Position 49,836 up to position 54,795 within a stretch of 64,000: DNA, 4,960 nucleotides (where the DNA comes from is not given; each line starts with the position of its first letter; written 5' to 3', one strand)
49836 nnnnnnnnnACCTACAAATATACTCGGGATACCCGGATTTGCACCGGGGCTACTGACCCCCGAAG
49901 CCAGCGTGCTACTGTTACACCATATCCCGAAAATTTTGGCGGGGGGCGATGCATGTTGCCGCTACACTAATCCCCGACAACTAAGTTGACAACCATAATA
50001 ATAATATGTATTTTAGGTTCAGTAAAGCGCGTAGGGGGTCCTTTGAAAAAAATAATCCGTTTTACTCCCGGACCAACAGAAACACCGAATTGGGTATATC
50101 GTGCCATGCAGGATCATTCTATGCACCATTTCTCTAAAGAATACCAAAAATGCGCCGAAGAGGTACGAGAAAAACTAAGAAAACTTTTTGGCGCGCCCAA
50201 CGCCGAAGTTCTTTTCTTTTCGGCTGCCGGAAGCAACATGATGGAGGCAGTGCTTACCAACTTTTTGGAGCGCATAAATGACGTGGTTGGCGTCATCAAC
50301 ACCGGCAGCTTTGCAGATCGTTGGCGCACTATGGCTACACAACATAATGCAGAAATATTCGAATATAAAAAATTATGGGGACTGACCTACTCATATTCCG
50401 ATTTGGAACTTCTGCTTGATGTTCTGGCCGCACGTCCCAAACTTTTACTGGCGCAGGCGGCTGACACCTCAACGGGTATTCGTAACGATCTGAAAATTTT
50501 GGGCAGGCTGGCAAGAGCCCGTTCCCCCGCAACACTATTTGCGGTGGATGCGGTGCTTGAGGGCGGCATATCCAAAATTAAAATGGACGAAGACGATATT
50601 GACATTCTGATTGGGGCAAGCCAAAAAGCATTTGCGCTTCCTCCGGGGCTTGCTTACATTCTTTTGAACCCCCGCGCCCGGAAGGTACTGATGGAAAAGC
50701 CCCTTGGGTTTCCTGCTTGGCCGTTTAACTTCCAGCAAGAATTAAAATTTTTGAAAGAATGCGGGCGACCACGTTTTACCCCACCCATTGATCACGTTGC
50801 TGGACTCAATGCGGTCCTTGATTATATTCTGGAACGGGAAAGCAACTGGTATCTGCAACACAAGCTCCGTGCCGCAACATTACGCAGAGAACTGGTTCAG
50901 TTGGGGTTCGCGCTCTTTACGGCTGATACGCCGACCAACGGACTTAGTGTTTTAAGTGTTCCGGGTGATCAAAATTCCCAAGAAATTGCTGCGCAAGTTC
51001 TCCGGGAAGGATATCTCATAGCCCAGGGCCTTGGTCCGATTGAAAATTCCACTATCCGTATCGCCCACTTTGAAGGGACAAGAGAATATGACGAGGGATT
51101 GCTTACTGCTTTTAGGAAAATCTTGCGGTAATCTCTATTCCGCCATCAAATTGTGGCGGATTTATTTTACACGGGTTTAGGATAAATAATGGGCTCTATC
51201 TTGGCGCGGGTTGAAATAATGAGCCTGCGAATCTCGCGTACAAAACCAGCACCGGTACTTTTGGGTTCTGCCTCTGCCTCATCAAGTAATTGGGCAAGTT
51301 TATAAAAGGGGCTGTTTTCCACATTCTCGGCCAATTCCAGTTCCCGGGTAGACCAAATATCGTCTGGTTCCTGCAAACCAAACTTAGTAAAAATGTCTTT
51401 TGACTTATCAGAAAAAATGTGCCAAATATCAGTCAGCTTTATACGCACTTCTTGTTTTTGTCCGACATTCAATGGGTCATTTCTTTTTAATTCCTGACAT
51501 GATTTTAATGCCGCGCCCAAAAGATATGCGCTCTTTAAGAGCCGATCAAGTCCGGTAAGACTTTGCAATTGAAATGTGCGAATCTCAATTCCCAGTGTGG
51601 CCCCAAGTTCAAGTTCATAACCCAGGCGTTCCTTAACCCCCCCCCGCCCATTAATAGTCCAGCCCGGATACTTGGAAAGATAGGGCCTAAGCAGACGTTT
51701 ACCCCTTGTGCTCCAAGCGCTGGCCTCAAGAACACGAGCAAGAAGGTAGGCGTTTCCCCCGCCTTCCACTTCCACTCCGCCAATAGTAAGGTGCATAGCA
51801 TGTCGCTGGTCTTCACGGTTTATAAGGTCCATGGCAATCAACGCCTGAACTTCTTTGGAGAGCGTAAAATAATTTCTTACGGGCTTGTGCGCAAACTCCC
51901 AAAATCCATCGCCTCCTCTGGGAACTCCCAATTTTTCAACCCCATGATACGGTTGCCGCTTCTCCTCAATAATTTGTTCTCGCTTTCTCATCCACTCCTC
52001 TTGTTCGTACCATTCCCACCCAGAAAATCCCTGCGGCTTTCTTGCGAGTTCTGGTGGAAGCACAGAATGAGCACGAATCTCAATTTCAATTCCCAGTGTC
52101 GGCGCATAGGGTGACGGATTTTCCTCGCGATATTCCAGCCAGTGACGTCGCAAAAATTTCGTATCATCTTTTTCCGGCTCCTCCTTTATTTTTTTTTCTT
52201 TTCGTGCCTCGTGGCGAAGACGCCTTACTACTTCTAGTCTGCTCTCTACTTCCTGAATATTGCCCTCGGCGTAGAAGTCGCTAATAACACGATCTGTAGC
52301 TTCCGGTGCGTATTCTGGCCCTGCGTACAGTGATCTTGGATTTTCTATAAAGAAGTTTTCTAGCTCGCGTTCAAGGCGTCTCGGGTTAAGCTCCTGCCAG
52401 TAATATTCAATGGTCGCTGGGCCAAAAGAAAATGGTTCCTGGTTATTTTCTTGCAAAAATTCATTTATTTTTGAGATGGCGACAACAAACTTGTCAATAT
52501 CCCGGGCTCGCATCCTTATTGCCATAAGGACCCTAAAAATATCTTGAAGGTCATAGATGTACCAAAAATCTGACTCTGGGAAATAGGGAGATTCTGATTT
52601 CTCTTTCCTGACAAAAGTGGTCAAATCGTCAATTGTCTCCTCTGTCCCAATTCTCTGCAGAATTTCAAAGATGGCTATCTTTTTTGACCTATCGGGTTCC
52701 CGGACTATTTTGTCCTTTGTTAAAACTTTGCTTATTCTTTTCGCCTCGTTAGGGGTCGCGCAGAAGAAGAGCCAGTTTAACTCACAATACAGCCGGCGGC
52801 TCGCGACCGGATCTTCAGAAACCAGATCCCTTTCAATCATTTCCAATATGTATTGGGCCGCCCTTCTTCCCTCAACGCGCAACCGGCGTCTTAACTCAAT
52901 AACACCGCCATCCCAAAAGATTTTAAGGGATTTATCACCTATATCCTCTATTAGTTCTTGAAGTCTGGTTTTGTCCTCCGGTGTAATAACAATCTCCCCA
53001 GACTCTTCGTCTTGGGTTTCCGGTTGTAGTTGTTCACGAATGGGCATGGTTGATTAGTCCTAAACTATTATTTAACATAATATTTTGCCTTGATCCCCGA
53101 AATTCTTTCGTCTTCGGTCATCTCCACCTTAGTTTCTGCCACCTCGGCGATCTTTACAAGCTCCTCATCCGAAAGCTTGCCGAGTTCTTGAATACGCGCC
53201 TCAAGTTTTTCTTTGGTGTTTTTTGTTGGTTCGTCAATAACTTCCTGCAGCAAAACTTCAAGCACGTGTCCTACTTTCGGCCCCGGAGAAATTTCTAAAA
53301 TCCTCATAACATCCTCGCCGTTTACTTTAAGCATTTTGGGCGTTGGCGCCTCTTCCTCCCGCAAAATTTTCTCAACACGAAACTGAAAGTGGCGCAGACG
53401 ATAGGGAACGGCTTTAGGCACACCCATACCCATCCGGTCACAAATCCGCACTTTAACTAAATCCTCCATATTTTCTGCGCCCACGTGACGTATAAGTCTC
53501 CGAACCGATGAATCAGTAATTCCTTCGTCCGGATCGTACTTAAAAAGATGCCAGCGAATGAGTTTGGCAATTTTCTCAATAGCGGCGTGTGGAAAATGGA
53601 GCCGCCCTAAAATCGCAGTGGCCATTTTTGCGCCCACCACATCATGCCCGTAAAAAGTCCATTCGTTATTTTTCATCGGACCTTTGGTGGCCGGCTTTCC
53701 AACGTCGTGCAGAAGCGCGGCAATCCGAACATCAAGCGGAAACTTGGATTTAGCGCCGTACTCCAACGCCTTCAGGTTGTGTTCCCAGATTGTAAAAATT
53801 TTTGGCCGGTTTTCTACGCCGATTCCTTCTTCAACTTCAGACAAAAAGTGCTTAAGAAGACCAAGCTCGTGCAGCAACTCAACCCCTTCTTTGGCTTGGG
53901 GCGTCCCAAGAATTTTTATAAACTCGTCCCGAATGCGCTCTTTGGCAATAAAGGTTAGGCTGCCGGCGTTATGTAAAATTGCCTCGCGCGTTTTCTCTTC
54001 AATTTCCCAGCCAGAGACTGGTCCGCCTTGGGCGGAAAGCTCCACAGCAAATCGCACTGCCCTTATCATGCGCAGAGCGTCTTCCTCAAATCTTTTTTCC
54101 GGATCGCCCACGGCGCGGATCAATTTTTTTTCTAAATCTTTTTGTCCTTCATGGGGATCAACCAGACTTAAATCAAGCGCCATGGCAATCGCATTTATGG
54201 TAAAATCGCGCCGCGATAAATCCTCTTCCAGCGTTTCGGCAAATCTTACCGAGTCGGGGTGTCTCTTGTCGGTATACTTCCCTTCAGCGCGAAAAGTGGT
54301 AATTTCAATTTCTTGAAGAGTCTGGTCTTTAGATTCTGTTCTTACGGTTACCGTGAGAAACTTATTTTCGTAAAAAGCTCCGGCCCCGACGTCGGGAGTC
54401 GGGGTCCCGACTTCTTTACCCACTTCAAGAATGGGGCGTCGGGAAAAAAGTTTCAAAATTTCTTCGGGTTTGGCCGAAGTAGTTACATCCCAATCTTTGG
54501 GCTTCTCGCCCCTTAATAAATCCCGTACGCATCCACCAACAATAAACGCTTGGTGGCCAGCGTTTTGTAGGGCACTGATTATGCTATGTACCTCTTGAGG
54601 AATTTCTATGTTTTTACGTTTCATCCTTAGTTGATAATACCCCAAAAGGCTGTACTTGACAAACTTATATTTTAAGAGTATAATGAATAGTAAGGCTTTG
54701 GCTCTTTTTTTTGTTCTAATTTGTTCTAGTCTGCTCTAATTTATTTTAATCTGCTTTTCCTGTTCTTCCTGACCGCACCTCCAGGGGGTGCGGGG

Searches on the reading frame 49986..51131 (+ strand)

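Call 12: search_protein_families(library=pfam, proteins=[window:49986-51131:+], max_evalue=0.001)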
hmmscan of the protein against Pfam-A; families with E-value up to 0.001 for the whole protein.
window:49986-51131:+ (381 aa): 1 family
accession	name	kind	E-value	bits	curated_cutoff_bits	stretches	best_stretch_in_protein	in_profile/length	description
PF00266.25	Aminotran_5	-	8.3e-23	81.4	21.5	1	38-341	16-330/371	Aminotransferase class-V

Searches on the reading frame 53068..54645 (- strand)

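Call 12: search_protein_families(library=pfam, proteins=[window:53068-54645:-], max_evalue=0.001)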
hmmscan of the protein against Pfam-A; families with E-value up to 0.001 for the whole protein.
window:53068-54645:- (525 aa): 4 families
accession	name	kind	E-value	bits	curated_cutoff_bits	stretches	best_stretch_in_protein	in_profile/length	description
PF01743.26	PolyA_pol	-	4.6e-33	114.7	23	1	33-177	1-126/126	Poly A polymerase head domain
PF12627.12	PolyA_pol_RNAbd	-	1e-17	64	22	1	214-272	3-61/64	Probable RNA and SrmB- binding site of polymerase A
PF01966.28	HD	-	2e-12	47.9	22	1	297-383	20-93/116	HD domain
PF13735.12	tRNA_NucTran2_2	-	3.2e-08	34.1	27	1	435-483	99-147/149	tRNA nucleotidyltransferase domain 2 putative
